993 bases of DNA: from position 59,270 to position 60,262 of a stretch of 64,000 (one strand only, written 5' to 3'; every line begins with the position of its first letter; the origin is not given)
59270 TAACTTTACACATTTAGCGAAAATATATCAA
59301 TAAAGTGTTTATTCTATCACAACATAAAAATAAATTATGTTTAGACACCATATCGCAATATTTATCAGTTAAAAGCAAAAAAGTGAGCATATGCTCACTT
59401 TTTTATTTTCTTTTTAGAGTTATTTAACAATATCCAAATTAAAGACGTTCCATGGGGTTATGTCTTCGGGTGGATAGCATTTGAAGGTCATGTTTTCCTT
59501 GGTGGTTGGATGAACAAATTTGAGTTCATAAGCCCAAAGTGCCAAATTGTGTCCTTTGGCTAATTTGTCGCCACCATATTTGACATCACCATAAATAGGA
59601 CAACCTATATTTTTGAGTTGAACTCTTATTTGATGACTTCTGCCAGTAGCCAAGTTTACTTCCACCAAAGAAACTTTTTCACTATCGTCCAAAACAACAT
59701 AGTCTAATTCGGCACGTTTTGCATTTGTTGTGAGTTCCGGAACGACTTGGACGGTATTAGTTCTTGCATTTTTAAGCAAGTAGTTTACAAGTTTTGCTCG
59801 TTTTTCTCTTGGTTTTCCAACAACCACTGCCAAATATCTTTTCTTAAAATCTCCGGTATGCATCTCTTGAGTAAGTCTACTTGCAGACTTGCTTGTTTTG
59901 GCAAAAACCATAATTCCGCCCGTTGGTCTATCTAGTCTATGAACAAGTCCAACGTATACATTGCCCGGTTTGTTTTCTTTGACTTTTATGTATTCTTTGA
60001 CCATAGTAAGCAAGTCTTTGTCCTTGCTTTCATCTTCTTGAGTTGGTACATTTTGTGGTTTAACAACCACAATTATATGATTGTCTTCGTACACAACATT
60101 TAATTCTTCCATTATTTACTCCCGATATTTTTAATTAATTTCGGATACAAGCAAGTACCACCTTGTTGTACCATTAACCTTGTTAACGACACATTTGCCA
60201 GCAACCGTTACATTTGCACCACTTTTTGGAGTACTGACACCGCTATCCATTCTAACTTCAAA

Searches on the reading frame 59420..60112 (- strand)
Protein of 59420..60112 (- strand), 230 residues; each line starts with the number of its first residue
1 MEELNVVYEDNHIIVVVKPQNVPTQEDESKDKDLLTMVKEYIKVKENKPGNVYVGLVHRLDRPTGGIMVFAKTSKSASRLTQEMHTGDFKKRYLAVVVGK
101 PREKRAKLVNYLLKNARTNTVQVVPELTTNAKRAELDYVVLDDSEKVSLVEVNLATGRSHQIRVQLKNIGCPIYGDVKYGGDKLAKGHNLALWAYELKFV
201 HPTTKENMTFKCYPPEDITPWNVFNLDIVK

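Call 49: find_related_loci(query=window:59420-60112:-, collection=metagenome_contigs, flank=4000)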
Query window:59420-60112:- (230 aa) in metagenome_contigs; peptide patterns used: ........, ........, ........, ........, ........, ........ (x = any residue, [..] = any of these).
290 stretches matched a pattern; 21 encode a relative of the query (tblastn E <= 1e-3); 21 distinct loci.
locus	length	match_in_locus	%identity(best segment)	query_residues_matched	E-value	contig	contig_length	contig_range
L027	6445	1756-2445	100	1-230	4e-157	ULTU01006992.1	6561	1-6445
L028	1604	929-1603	94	1-225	1e-160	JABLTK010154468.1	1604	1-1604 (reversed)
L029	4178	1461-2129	63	4-227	1e-96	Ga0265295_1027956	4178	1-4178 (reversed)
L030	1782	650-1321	61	1-225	2e-101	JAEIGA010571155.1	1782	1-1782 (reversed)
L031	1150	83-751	63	4-227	6e-103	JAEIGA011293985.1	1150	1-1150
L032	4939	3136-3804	62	4-227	9e-95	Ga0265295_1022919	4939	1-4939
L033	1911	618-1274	62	5-227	2e-97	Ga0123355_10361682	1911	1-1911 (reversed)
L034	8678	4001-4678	59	1-226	3e-90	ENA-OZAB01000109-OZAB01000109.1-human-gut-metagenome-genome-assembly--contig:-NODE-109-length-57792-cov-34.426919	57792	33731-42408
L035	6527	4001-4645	59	3-224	9e-74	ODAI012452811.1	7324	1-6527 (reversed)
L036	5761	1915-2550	55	5-224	3e-72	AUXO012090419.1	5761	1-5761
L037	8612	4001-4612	56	5-215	1e-71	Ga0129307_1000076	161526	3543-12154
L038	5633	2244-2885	53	4-224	2e-71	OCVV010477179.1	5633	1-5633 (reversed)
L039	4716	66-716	51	3-224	3e-70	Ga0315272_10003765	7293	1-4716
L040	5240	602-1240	55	5-224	7e-69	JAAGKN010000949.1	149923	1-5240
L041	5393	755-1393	53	4-224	2e-68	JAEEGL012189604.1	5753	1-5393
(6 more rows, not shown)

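Call 73: search_protein_families(library=pfam, proteins=[L027:2880-3566:-], max_evalue=0.01)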
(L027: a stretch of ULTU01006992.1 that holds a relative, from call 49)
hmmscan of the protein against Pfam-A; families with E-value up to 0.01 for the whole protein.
L027:2880-3566:- (228 aa): 1 family
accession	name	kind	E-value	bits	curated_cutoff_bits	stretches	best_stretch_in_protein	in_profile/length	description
PF01633.27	Choline_kinase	-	0.0012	18.7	29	1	121-190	118-191/300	Choline/ethanolamine kinase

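Call 74: search_protein_families(library=padloc, proteins=[L027:2880-3566:-], max_evalue=0.01)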
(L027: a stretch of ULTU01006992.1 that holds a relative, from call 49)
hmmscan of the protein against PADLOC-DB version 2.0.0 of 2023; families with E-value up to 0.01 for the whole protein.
L027:2880-3566:- (228 aa): 0 families

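Call 92: find_encoding_contigs(protein=window:59420-60112:-, flank=3500, max_places=10)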
Protein window:59420-60112:- (230 aa): 23 contigs read that carry it; 10 places shown.
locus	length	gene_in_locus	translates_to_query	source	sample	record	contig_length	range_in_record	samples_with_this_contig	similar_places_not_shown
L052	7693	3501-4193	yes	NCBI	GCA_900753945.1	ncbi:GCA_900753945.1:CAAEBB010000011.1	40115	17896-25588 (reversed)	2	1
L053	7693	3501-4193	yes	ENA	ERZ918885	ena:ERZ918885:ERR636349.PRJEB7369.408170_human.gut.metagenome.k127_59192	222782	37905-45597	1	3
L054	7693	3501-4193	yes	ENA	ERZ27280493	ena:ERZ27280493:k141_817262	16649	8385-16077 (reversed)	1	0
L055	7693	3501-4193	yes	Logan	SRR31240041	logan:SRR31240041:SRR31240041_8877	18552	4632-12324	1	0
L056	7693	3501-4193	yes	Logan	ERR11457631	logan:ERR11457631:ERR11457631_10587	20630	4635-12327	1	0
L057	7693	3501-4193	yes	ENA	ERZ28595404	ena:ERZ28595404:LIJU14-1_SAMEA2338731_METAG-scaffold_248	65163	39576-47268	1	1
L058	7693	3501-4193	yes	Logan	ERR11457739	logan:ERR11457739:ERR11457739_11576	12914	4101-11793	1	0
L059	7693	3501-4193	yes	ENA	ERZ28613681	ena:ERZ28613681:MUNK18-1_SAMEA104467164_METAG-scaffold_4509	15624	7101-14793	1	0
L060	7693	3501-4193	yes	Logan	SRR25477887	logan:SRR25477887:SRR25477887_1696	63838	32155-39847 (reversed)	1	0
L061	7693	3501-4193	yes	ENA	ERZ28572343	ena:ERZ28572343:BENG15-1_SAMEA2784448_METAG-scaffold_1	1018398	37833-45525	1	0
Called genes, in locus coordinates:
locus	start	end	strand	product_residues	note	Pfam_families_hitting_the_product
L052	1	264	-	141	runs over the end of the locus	PF01475:FUR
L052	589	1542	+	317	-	PF01297:ZnuA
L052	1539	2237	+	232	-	PF02463:SMC_N, PF00005:ABC_tran, PF13401:AAA_22 (faint), PF13304:AAA_21 (weak)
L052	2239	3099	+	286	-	PF00950:ABC-3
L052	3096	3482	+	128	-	-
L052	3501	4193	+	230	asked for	PF00849:PseudoU_synth_2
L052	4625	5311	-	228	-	-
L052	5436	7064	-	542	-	PF00118:Cpn60_TCP1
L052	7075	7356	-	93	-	PF00166:Cpn10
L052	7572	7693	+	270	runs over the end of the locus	-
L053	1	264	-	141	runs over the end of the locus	PF01475:FUR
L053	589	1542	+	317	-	PF01297:ZnuA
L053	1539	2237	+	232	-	PF02463:SMC_N, PF00005:ABC_tran, PF13401:AAA_22 (faint), PF13304:AAA_21 (weak)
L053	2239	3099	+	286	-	PF00950:ABC-3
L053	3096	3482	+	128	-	-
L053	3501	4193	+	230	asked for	PF00849:PseudoU_synth_2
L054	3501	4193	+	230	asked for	PF00849:PseudoU_synth_2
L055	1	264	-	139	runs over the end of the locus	PF01475:FUR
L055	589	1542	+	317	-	PF01297:ZnuA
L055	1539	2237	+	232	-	PF02463:SMC_N, PF00005:ABC_tran, PF13401:AAA_22 (faint), PF13304:AAA_21 (weak)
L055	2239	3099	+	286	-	PF00950:ABC-3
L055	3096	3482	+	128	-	-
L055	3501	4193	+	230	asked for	PF00849:PseudoU_synth_2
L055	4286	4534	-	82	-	PF01381:HTH_3 (weak), PF12844:HTH_19 (weak), PF13443:HTH_26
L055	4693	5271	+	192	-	-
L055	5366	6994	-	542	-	PF00118:Cpn60_TCP1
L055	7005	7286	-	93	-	PF00166:Cpn10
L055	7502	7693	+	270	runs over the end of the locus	-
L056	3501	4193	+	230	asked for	PF00849:PseudoU_synth_2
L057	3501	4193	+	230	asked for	PF00849:PseudoU_synth_2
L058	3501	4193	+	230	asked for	PF00849:PseudoU_synth_2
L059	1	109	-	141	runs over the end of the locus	PF01475:FUR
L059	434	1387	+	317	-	PF01297:ZnuA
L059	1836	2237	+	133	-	PF00005:ABC_tran, PF13304:AAA_21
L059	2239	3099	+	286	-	PF00950:ABC-3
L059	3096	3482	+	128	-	-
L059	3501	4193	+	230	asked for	PF00849:PseudoU_synth_2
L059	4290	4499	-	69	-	PF01381:HTH_3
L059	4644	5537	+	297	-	-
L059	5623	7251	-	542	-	PF00118:Cpn60_TCP1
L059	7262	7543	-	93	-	PF00166:Cpn10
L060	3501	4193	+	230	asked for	PF00849:PseudoU_synth_2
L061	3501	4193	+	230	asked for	PF00849:PseudoU_synth_2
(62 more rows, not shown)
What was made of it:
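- The site shows extreme strain-level turnover (call 92).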

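Call 94: search_protein_families(library=pfam, proteins=[L059:4644-5537:+, L055:4693-5271:+, L055:4286-4534:-, L059:4290-4499:-], max_evalue=0.01)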
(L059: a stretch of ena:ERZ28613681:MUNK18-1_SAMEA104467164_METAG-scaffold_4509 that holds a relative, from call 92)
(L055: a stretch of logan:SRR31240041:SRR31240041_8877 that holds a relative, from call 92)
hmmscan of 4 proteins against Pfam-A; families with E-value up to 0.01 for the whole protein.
L059:4644-5537:+ (297 aa): 0 families

L055:4693-5271:+ (192 aa): 1 family
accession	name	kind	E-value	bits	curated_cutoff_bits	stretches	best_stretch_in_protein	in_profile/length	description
PF06908.16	YpsA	-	0.00021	21.8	27.7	1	21-162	22-153/168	YspA SLOG family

L055:4286-4534:- (82 aa): 6 families
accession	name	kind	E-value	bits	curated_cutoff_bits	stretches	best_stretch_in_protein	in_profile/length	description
PF13443.12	HTH_26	-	2e-11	44.4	22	1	11-68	2-59/63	Cro/C1-type HTH DNA-binding domain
PF01381.28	HTH_3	-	3.8e-07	30.5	23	1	11-66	1-55/55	Helix-turn-helix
PF12844.13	HTH_19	-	1.3e-05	25.4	30.2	1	10-68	3-60/64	Helix-turn-helix domain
PF13693.12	HTH_35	-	0.00019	21.8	25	1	15-68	11-60/75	Winged helix-turn-helix DNA-binding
PF21716.3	dnstrm_HI1420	-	0.00059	20.1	27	1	11-63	37-86/90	Probable addiction module antidote protein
PF13560.12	HTH_31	-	0.0076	17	27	1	7-62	2-57/64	Helix-turn-helix domain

L059:4290-4499:- (69 aa): 2 families
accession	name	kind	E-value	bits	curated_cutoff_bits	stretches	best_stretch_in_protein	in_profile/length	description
PF01381.28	HTH_3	-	6.3e-09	36.2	23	1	14-63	6-55/55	Helix-turn-helix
PF12844.13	HTH_19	-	0.0056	17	30.2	1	17-65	12-60/64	Helix-turn-helix domain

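Call 95: search_protein_families(library=padloc, proteins=[L059:4644-5537:+, L055:4693-5271:+, L055:4286-4534:-, L059:4290-4499:-], max_evalue=0.01)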
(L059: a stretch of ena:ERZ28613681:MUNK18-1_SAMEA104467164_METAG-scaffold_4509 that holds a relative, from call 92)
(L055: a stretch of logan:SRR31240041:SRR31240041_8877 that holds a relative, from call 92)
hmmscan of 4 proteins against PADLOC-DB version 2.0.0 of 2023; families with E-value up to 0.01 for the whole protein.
L059:4644-5537:+ (297 aa): 0 families

L055:4693-5271:+ (192 aa): 0 families

L055:4286-4534:- (82 aa): 10 families
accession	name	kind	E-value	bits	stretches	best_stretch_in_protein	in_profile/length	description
PDLC03665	Control_protein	-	2.8e-07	28.7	1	6-68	8-70/77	control protein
PDLC04775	PDC-M69A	-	2.4e-05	22.8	1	9-69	10-69/113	-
PDLC04142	capH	-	0.00017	20.6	1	4-66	4-64/103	capH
PDLC03668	Control_protein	-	0.00032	19.2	1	10-68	12-69/79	control protein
PDLC04760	PDC-M64C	-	0.0005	18.4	1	6-61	26-80/93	-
PDLC04758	PDC-M64B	-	0.0012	17.3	1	2-63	26-86/123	-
PDLC02926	HTH_VI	-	0.0047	15.1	1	12-66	7-60/92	-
PDLC03949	RmrA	-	0.0053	13.7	1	16-70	12-65/363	-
PDLC03948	RmrA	-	0.0064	13.4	1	10-71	12-72/397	-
PDLC03946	RmrA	-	0.0064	13.3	1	11-71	7-66/357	-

L059:4290-4499:- (69 aa): 9 families
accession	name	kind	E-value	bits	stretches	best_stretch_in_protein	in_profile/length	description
PDLC02926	HTH_VI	-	5e-06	24.7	1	15-65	12-62/92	-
PDLC03951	RmrA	-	6.7e-05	20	1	8-64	12-68/400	-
PDLC03947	RmrA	-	0.0001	19.3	1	4-63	11-70/383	-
PDLC03952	RmrA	-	0.0001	19.3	1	2-62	20-80/395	-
PDLC03944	RmrA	-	0.00018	18.7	1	8-65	10-67/384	-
PDLC03954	RmrA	-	0.00079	16.4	1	14-64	20-70/380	-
PDLC04775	PDC-M69A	-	0.0013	17.2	1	7-67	10-70/113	-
PDLC03949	RmrA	-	0.004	14.1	1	15-64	13-62/363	-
PDLC03948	RmrA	-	0.0088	13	1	7-64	11-68/397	-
